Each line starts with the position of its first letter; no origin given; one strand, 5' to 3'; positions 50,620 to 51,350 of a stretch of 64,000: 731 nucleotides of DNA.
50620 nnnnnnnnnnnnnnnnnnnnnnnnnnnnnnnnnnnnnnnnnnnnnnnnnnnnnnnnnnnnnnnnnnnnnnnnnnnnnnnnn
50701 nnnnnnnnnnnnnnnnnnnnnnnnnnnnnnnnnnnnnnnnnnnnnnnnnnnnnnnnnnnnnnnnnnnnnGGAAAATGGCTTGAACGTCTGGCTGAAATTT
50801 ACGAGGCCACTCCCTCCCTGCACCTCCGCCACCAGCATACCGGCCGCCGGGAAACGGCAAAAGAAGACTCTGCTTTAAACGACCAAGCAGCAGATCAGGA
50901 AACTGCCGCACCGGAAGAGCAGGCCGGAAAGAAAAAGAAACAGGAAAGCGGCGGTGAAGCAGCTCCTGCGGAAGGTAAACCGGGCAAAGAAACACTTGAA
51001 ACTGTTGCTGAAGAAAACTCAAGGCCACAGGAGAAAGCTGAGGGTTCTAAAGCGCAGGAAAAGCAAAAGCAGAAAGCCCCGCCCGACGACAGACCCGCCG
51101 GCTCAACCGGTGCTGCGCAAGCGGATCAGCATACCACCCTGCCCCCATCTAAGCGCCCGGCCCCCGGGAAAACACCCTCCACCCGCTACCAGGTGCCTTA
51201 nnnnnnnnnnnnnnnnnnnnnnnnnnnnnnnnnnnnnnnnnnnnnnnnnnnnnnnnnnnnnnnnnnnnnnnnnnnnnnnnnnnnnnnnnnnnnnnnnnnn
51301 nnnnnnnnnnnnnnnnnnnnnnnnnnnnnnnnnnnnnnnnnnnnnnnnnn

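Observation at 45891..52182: vWA (TerY-like) - PP2C - Zn-ribbon - atypical kinase/FHA - double-propeller WD40 gene cluster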

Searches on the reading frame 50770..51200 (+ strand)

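Call 19: search_protein_families(library=pfam, proteins=[window:50770-51200:+], max_evalue=10)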
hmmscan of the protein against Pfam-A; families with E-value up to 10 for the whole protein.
window:50770-51200:+ (143 aa): 2 families
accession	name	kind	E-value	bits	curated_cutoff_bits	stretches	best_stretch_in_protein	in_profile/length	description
PF01080.22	Presenilin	-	0.67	9.1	34.3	1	10-111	215-316/408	Presenilin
PF22251.1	PFF1_TM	-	3.7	7.4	32.3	1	20-102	138-220/300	Vacuolar membrane protease, transmembrane domain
